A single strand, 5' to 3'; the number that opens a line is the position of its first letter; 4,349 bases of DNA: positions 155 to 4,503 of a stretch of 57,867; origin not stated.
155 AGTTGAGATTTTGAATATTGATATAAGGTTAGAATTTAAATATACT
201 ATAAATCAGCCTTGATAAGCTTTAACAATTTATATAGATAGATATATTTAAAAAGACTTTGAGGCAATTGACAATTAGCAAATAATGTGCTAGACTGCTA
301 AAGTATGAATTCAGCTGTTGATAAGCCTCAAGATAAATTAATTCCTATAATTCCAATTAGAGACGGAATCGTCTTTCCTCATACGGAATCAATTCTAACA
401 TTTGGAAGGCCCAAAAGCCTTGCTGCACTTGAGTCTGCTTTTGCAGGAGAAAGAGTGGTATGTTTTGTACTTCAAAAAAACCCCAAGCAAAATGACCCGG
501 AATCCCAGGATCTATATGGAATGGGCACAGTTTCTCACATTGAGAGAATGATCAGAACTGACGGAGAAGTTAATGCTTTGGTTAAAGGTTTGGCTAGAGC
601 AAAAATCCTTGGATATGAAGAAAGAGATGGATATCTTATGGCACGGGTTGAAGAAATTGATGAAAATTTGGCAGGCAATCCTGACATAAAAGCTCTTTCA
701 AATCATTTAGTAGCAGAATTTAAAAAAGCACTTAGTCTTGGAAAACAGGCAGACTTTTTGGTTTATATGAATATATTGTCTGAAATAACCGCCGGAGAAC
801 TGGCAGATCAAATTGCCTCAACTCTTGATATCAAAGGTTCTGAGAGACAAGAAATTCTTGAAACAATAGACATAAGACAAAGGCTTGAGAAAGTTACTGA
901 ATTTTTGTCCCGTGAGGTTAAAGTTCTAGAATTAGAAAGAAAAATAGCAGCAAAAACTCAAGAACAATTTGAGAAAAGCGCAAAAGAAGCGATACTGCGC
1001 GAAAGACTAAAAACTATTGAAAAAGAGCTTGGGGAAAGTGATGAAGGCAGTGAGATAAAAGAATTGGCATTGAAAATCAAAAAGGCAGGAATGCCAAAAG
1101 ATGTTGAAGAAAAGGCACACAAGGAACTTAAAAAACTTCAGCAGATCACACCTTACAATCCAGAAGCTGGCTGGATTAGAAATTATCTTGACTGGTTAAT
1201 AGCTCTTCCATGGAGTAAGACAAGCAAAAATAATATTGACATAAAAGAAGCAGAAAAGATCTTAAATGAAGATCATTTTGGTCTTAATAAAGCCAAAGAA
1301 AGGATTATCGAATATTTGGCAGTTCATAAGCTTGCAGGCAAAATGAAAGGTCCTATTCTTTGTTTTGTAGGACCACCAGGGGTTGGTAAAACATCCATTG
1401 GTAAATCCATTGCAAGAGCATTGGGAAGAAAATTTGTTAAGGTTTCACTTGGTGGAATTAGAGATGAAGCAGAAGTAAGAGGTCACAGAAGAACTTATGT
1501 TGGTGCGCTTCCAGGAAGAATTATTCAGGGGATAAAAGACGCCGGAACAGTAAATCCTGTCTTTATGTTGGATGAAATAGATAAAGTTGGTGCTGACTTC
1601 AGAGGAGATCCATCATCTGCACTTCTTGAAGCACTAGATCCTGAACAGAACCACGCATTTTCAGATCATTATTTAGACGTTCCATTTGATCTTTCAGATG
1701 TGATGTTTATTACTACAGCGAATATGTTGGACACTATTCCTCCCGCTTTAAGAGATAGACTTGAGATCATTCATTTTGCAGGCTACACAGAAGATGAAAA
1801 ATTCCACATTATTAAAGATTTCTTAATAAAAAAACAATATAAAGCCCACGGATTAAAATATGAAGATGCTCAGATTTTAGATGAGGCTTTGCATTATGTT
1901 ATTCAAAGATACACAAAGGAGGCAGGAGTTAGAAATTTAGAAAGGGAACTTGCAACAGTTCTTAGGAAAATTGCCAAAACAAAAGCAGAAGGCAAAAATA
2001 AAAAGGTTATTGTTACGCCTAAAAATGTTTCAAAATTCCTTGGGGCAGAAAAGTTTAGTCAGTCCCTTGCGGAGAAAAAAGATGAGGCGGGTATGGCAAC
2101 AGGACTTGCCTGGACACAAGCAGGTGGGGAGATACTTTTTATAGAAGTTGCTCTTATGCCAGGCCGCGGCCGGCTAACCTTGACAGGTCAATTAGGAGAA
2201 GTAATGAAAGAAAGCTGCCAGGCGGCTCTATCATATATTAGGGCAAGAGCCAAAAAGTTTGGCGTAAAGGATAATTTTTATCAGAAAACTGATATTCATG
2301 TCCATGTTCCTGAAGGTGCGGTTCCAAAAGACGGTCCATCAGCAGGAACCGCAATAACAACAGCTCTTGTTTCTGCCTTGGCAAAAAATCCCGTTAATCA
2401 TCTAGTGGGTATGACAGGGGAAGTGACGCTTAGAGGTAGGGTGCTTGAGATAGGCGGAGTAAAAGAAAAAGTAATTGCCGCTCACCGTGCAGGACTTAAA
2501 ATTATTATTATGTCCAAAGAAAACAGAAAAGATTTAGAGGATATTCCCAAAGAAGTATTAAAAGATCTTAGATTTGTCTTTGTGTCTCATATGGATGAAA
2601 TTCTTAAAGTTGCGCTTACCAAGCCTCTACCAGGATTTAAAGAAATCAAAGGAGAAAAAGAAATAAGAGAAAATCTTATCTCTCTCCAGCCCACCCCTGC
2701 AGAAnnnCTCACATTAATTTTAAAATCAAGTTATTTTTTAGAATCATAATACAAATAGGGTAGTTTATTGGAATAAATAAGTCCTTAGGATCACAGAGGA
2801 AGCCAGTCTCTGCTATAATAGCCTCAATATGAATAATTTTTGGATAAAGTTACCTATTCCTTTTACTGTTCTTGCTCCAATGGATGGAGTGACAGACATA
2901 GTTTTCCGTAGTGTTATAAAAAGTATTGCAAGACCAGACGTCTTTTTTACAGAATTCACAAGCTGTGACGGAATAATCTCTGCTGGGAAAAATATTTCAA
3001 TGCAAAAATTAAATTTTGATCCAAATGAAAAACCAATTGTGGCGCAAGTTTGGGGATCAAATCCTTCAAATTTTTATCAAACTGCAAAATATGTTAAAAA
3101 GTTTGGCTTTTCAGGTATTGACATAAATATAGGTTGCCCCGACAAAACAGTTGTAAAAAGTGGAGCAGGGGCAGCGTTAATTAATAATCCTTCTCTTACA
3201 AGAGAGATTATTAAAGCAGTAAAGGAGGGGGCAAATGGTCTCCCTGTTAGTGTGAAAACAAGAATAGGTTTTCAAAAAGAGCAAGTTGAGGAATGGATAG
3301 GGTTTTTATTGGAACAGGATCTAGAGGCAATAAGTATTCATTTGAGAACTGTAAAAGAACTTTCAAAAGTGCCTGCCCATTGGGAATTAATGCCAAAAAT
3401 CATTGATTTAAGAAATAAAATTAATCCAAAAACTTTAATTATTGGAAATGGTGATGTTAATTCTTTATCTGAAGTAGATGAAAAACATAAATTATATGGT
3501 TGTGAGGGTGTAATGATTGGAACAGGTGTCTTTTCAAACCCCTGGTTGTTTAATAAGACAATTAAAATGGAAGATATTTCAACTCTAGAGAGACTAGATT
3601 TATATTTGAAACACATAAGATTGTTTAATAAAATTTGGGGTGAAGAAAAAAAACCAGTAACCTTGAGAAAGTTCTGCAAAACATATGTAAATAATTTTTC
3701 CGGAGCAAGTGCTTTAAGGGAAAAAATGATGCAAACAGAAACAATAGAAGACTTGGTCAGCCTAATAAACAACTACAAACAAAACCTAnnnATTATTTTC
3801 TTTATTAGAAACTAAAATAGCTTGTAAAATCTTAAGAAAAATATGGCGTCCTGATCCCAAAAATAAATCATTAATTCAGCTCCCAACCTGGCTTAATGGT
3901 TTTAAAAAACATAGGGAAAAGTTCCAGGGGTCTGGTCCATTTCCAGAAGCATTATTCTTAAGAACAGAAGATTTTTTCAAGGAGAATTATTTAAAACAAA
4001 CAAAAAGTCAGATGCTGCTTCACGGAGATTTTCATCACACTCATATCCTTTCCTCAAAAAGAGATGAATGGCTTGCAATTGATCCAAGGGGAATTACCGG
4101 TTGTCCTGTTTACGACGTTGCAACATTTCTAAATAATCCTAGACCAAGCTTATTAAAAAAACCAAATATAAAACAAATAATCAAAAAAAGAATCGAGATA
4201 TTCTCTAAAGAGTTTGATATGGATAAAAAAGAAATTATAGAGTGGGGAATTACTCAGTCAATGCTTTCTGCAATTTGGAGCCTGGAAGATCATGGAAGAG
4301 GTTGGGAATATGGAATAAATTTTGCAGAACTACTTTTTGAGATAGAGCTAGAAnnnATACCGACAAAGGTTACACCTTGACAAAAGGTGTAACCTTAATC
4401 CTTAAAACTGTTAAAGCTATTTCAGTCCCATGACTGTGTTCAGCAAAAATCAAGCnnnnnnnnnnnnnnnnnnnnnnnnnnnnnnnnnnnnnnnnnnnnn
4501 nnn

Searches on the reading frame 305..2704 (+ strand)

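Call 27: search_protein_families(library=pfam, proteins=[window:305-2704:+], max_evalue=0.001)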
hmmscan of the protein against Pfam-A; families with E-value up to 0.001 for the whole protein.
window:305-2704:+ (800 aa): 8 families
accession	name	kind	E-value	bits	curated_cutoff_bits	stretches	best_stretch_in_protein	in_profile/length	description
PF05362.19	Lon_C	-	9.2e-91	303.4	21.1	1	570-772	2-204/205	Lon protease (S16) C-terminal proteolytic domain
PF02190.22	LON_substr_bdg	-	5.3e-40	137.9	28.7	1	13-203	2-200/200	ATP-dependent protease La (LON) substrate-binding domain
PF00004.35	AAA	-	4.2e-25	89.1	21.2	1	352-491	1-128/131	ATPase family associated with various cellular activities (AAA)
PF22667.2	Lon_lid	-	7.4e-20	70.8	27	1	513-567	1-55/57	Lon protease AAA+ ATPase lid domain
PF07728.20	AAA_5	-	1.1e-07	32.3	22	1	352-486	2-139/139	AAA domain (dynein-related subfamily)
PF13541.12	ChlI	-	1.4e-06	28.7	27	1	613-740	1-121/121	Subunit ChlI of Mg-chelatase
PF08298.17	AAA_PrkA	-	0.00026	20.6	25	1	320-375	57-111/358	PrkA AAA domain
PF13401.12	AAA_22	-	0.00028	21.6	27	0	350-433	6-97/130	AAA domain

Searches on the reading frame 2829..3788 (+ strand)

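Call 27: search_protein_families(library=pfam, proteins=[window:2829-3788:+], max_evalue=0.001)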
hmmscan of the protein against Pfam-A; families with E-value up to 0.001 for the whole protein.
window:2829-3788:+ (320 aa): 2 families
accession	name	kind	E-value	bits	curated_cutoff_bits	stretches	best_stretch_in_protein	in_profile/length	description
PF01207.24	Dus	-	5.2e-55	187.2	20.4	1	15-309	2-298/311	Dihydrouridine synthase (Dus)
PF01180.27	DHO_dh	-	3.6e-05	23.6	27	0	66-174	93-195/291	Dihydroorotate dehydrogenase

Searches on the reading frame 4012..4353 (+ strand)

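Call 25: search_protein_families(library=pfam, proteins=[window:4012-4353:+], max_evalue=0.01)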
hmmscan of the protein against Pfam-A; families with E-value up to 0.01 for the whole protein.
window:4012-4353:+ (114 aa): 2 families
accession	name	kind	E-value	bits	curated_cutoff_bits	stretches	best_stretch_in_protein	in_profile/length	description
PF04655.20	APH_6_hur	-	6.5e-19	68.7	27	1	2-93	161-251/252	Aminoglycoside/hydroxyurea antibiotic resistance kinase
PF03592.21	Terminase_2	-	0.0087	17.1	26.1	0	47-77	39-69/141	Terminase small subunit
